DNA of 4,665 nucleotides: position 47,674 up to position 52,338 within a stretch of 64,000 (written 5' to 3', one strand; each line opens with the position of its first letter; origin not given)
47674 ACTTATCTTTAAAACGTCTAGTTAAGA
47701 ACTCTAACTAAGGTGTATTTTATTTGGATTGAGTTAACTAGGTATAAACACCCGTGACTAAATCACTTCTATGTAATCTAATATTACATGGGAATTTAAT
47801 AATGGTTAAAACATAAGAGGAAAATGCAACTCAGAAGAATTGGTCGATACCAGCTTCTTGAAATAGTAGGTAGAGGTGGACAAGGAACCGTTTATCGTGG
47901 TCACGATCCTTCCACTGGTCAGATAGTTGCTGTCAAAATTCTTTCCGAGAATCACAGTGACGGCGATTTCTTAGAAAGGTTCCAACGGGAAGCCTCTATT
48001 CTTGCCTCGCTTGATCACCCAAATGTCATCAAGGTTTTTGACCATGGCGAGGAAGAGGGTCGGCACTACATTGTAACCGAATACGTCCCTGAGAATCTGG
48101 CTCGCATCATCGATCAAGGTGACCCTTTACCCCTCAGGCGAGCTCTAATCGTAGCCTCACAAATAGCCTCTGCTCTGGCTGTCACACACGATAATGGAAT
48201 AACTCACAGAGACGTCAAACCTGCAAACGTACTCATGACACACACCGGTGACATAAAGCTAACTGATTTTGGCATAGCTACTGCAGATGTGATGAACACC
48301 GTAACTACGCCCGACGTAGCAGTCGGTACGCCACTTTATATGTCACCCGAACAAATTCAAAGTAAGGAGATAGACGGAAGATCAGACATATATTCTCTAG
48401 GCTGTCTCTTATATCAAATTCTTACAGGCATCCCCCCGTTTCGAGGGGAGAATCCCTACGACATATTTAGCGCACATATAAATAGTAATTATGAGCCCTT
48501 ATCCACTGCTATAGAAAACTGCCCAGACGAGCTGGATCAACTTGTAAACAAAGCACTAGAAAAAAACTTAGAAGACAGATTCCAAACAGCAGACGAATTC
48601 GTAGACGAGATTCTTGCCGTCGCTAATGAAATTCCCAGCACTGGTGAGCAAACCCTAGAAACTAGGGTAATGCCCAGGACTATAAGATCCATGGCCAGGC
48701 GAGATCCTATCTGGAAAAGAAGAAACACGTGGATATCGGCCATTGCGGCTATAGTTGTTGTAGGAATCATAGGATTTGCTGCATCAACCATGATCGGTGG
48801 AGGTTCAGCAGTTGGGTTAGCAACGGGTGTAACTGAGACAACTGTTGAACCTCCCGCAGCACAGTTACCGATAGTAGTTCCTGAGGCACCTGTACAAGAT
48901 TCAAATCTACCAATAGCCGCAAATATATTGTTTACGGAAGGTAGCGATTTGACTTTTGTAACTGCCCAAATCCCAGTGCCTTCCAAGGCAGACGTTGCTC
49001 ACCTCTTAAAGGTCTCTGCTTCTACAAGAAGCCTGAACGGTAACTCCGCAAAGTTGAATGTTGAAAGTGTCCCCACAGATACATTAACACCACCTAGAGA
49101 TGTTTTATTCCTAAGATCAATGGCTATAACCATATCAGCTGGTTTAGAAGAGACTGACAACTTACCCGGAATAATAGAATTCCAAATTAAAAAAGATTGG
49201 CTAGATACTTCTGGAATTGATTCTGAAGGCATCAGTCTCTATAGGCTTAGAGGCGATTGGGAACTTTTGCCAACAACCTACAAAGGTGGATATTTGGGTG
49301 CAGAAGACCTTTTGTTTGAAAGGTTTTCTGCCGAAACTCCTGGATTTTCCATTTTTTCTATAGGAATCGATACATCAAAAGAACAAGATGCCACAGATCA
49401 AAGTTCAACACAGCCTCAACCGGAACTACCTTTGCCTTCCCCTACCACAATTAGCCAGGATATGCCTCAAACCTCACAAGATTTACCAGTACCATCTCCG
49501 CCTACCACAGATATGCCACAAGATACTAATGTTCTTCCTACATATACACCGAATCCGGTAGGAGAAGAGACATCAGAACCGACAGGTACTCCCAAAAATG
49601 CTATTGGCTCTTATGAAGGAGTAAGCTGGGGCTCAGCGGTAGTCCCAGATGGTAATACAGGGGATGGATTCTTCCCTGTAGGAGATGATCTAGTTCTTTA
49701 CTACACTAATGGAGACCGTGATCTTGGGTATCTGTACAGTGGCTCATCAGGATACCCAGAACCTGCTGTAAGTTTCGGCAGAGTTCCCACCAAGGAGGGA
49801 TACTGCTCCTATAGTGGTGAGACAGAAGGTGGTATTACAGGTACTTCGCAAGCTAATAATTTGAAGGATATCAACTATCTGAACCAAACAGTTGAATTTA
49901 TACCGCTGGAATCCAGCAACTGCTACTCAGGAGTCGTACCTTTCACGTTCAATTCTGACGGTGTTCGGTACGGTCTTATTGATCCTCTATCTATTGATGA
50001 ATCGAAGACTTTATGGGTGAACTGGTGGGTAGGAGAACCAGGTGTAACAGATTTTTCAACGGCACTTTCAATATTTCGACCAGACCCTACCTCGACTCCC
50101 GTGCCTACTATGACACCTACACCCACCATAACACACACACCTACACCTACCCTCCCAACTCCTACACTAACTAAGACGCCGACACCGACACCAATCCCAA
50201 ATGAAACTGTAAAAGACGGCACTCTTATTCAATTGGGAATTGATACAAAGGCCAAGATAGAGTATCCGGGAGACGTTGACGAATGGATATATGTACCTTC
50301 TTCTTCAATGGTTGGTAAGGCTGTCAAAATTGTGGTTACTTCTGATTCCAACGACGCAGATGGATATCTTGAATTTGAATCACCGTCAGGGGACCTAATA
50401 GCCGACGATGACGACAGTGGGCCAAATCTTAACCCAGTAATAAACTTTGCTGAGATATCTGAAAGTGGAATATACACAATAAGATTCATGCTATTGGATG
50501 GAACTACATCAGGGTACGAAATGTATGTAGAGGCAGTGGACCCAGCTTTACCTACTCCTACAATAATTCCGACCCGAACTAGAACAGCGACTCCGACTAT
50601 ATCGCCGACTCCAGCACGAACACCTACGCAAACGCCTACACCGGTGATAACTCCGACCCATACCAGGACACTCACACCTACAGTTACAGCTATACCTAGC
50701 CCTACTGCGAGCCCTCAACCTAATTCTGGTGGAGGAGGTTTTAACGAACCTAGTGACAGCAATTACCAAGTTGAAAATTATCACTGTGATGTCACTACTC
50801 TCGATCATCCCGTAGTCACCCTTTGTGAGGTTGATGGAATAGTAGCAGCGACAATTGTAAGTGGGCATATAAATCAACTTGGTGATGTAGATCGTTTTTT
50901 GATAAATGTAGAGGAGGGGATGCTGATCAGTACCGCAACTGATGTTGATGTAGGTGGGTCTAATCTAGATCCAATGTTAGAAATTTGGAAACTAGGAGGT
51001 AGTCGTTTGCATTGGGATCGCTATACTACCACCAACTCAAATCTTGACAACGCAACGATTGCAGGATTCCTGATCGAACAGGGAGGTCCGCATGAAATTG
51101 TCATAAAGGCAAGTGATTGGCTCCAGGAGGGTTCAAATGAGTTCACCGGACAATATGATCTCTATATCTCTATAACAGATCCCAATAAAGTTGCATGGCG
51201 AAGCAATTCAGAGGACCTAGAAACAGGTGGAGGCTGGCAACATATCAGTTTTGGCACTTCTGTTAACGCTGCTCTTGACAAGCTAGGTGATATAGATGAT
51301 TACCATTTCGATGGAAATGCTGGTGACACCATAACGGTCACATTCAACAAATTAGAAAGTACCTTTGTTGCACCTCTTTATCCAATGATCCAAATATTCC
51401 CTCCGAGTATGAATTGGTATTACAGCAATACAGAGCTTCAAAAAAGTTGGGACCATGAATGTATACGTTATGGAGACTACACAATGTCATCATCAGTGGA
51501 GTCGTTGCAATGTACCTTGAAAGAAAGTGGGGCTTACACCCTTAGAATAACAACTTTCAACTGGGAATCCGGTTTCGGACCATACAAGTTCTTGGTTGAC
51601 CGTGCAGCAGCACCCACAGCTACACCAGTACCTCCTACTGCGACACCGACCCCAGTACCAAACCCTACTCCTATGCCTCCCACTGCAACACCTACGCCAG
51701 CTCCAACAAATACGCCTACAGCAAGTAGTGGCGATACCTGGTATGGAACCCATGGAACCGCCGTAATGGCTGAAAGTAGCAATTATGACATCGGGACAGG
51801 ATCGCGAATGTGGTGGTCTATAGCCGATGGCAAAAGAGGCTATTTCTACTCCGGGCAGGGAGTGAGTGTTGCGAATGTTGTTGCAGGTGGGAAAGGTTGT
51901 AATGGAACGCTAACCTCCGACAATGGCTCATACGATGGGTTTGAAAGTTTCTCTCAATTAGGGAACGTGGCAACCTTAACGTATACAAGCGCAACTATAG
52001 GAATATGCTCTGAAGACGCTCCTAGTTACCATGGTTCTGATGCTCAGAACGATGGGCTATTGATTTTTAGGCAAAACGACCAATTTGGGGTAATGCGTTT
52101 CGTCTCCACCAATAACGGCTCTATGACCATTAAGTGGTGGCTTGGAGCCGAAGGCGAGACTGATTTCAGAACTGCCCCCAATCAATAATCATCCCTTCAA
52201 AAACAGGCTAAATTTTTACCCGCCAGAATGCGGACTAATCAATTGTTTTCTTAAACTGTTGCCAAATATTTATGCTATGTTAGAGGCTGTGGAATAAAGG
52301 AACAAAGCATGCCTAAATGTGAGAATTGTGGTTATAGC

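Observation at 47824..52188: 1454-aa Ser/Thr kinase with an exceptionally large mosaic ectodomain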

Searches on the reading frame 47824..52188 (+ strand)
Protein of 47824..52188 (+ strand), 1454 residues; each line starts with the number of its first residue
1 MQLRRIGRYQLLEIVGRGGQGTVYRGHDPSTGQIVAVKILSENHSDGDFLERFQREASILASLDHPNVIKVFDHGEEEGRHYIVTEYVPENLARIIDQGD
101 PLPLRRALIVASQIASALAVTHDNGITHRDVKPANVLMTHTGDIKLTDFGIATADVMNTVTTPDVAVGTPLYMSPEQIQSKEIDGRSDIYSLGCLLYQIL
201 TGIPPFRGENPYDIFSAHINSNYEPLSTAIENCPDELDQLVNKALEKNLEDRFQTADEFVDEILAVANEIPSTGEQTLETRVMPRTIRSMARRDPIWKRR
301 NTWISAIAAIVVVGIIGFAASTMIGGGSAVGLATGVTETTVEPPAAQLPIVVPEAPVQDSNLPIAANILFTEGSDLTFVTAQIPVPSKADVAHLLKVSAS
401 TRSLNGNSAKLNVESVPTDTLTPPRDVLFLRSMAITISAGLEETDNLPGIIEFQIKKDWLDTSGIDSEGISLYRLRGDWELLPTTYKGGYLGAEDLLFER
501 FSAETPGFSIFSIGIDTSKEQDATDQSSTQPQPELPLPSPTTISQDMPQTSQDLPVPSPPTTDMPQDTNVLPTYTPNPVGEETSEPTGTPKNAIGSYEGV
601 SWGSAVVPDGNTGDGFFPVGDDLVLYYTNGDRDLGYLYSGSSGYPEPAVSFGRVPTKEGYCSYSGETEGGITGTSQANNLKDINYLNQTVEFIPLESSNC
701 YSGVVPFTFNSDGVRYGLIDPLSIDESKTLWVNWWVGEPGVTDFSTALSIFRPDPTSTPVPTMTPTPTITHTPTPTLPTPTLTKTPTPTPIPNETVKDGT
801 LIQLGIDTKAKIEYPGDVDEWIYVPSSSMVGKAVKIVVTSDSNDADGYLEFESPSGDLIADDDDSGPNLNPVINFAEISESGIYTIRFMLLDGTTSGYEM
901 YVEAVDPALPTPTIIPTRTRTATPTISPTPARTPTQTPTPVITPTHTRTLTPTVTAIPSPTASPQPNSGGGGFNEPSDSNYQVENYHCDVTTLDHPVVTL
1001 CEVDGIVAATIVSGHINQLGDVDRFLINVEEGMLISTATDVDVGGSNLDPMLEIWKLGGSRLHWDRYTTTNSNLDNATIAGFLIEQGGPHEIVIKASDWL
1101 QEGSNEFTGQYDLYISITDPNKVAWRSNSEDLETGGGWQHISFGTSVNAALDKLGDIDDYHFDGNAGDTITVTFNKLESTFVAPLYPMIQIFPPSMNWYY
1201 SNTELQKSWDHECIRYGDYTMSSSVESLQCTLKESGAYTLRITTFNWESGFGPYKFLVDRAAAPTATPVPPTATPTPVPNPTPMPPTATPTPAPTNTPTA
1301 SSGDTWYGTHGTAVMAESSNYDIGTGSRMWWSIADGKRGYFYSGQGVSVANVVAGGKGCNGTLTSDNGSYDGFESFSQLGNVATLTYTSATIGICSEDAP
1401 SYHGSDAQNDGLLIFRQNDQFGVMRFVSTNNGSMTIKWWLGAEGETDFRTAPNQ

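Call 5: search_protein_families(library=pfam, proteins=[window:47824-52188:+], max_evalue=1)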
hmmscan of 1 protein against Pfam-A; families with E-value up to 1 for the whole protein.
window:47824-52188:+ (1454 aa): 5 families
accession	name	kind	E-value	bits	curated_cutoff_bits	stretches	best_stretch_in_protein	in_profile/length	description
PF00069.31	Pkinase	-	8.2e-58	196.3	31.7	1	9-255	1-254/263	Protein kinase domain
PF07714.23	PK_Tyr_Ser-Thr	-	8.8e-37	127.2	23.1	1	11-254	3-250/258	Protein tyrosine and serine/threonine kinase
PF03109.22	ABC1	-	0.0017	18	22.9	1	79-153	141-215/244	ABC1 atypical kinase-like domain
PF01636.29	APH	-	0.011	15.9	23.2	0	111-150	155-195/239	Phosphotransferase enzyme family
PF04151.21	PPC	-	0.18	13.2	25.9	1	831-887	12-67/70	Bacterial pre-peptidase C-terminal domain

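Call 6: search_protein_families(library=ncbifam, proteins=[window:47824-52188:+], max_evalue=1)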
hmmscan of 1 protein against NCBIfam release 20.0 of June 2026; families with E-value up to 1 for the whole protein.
window:47824-52188:+ (1454 aa): 22 families
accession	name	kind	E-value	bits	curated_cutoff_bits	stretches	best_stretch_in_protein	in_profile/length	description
NF033483.0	PknB_PASTA_kin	equivalog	2.9e-93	313.8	450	1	7-284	7-292/563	Stk1 family PASTA domain-containing Ser/Thr kinase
NF052427.1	StpK7MSMEG_1200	equivalog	3.3e-58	197.6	900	1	1-346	1-341/601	serine/threonine protein kinase StpK7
NF047741.1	antiphage_MADS6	equivalog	1.5e-44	152.5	460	2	91-270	284-464/612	methylation-associated defense system protein kinase MAD6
TIGR03903.1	TOMM_kin_cyc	equivalog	3.2e-37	128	705.75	1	31-266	2-247/1267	TOMM system kinase/cyclase fusion protein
NF053615.1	SerThrKinAfsKStmc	equivalog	5.2e-37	127.9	1300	1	4-257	10-259/809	protein serine/threonine kinase AfsK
NF009651.0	PRK13184.1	equivalog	3e-34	118.2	839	1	6-264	1-288/932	serine/threonine-protein kinase PknD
NF038150.1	lanthi_synth_IV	equivalog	7e-30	104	650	1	7-290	189-484/851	class IV lanthionine synthetase LanL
NF033442.0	BREX_PglW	equivalog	2.4e-23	81.9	990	1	49-271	253-491/1391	BREX system serine/threonine kinase PglW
NF038151.1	lanthi_synth_III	equivalog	6.2e-18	64.6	575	1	9-291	222-518/833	class III lanthionine synthetase LanKC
TIGR04213.1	PGF_pre_PGF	domain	1.4e-10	41.4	28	1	423-513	64-151/153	PGF-pre-PGF domain-containing protein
NF043056.1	T4SS_LegK1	equivalog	9.8e-09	34.3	550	1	121-196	205-280/516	Dot/Icm T4SS effector kinase LegK1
TIGR03724.2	arch_bud32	equivalog_domain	5.7e-06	26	125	1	51-166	38-145/193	KEOPS complex kinase/ATPase Bud32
NF011463.0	PRK14879.1-4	equivalog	1.4e-05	24.6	188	1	51-155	63-163/237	Kae1-associated kinase Bud32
NF058632.1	SerThrKinPrkT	equivalog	1.4e-05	24.3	280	1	8-153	22-166/322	serine/threonine protein kinase PrkT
NF011464.0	PRK14879.1-7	equivalog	7.7e-05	22.5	246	1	51-156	51-153/221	Kae1-associated kinase Bud32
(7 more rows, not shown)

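Call 14: find_encoding_contigs(protein=window:47824-52188:+, flank=10000, max_places=6)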
Protein window:47824-52188:+ (1454 aa): 8 contigs read that carry it; 3 places shown.
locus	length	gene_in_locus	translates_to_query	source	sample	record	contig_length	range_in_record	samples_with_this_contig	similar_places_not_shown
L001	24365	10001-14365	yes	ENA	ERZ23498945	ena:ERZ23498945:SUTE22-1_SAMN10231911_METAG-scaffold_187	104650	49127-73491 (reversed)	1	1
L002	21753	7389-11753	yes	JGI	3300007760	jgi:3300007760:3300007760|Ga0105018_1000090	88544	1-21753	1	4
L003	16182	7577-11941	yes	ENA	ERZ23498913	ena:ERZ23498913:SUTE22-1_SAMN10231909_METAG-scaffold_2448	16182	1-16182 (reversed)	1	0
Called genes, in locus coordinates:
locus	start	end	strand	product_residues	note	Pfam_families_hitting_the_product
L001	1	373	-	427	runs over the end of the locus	PF02746:MR_MLE_N, PF13378:MR_MLE_C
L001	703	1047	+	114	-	PF09585:Lin0512_fam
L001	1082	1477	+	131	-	PF00190:Cupin_1 (weak), PF07883:Cupin_2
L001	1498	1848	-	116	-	-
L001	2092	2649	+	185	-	PF02627:CMD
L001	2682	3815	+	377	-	PF13378:MR_MLE_C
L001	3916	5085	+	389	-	-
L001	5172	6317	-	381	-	PF02746:MR_MLE_N, PF13378:MR_MLE_C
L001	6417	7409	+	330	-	PF00586:AIRS, PF02769:AIRS_C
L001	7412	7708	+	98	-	-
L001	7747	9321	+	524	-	PF00501:AMP-binding, PF13193:AMP-binding_C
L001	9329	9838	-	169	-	-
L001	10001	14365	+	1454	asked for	PF00069:Pkinase, PF07714:PK_Tyr_Ser-Thr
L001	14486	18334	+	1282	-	PF12773:DZR (faint), PF13240:Zn_Ribbon_1 (faint)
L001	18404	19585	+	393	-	PF02746:MR_MLE_N, PF13378:MR_MLE_C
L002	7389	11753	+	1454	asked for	PF00069:Pkinase, PF07714:PK_Tyr_Ser-Thr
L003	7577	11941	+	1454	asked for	PF00069:Pkinase, PF07714:PK_Tyr_Ser-Thr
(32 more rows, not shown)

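Call 54: find_related_loci(query=window:47824-52185:+, collection=genome_contigs, flank=6000)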
Query window:47824-52185:+ (1454 aa) in genome_contigs; peptide patterns used: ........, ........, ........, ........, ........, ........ (x = any residue, [..] = any of these).
33 stretches matched a pattern; 9 encode a relative of the query (tblastn E <= 1e-3); 9 distinct loci.
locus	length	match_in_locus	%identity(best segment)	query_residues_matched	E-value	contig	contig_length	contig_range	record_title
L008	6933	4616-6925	65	1-916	0e+0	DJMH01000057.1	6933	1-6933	MAG TPA_asm: Dehalococcoidia bacterium UBA6495 UBA6495_contig_36287, whole genome shotgun sequence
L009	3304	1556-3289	66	1-579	0e+0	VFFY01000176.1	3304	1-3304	MAG: SAR202 cluster bacterium isolate OSU_TB12 TB12_176, whole genome shotgun sequence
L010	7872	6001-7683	67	1-559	0e+0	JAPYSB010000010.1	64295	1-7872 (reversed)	MAG: Dehalococcoidia bacterium isolate PW3.metabat2.87 PW3_680_length_64295_cov_10.103176, whole genome shotgun sequence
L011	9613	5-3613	71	3-1454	0e+0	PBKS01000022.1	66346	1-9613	MAG: Chloroflexota bacterium isolate SP262 MHASMcontig_3138163, whole genome shotgun sequence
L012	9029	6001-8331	62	1-930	0e+0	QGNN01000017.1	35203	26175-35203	MAG: Chloroflexi bacterium isolate SAR202-II-177A Ga0133547_10005874, whole genome shotgun sequence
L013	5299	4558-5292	85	1-245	4e-134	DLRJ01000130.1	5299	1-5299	MAG TPA_asm: Dehalococcoidia bacterium UBA7891 UBA7891_contig_118598, whole genome shotgun sequence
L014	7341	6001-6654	51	755-1295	2e-50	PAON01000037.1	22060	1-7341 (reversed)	MAG: Dehalococcoidia bacterium isolate SAT215 61678, whole genome shotgun sequence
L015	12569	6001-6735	38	8-248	7e-45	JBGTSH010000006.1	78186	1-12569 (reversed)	MAG: Polyangiaceae bacterium isolate WDNA12_bin.27.orig NODE_205_length_78186_cov_0.778091, whole genome shotgun sequenc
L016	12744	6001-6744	27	8-261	2e-17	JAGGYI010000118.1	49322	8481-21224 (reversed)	MAG: Anaerolineae bacterium isolate AUK174 PB_MBMC_128_c_000000000079, whole genome shotgun sequence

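Call 56: search_protein_families(library=padloc, proteins=[window:47824-52188:+], max_evalue=0.001)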
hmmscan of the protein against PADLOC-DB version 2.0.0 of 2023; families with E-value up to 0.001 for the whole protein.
window:47824-52188:+ (1454 aa): 34 families (the best 25 are shown)
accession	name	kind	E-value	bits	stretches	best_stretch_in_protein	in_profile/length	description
PDLC04061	PD-T4-6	-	5.7e-90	301.2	1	6-286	15-303/510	-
PDLC04042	PD-T4-6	-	2e-89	298.1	1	6-273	8-279/292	-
PDLC04043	PD-T4-6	-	1.3e-85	286.2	1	4-328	12-342/452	-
PDLC04060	PD-T4-6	-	6.1e-85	283.9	1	7-290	8-297/486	-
PDLC04053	PD-T4-6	-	2.6e-84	281.4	1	4-277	6-282/311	-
PDLC04138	mad6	-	1.3e-78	263.5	1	6-279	50-326/659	mads_6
PDLC04054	PD-T4-6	-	3.9e-74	248.2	1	7-274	11-281/347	-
PDLC04039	PD-T4-6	-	2e-73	246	1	6-269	13-278/458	-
PDLC04047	PD-T4-6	-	9e-72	239.9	1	5-315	8-319/327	-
PDLC04052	PD-T4-6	-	1.7e-70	236.6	1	7-326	9-349/496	-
PDLC04040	PD-T4-6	-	2e-66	222.9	1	14-268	1-267/547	-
PDLC04057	PD-T4-6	-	3.4e-66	222.1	1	7-265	8-269/443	-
PDLC04041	PD-T4-6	-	1.2e-65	220.4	1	6-267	27-294/443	-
PDLC04064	PD-T4-6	-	5.1e-63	211.2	1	2-259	15-273/369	-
PDLC04048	PD-T4-6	-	5.7e-63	211.4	1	7-265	10-271/354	-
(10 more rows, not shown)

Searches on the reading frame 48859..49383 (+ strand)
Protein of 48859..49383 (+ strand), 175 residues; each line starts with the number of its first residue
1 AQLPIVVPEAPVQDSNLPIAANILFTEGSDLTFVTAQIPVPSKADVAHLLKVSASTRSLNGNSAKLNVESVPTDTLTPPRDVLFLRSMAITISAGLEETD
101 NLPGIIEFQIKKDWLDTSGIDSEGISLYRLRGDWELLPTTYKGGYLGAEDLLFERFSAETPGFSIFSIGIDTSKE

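Call 12: search_protein_families(library=pfam, proteins=[window:48859-49383:+], max_evalue=10)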
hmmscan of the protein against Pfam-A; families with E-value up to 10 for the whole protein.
seq(175 aa): 0 families

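Call 71: search_protein_families(library=ncbifam, proteins=[window:48859-49383:+], max_evalue=0.01)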
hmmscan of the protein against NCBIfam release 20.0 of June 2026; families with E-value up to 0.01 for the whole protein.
seq(175 aa): 1 family
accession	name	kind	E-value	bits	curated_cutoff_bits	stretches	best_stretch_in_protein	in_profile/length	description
TIGR04213.1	PGF_pre_PGF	domain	3.9e-12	46.4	28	1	67-168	50-151/153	PGF-pre-PGF domain-containing protein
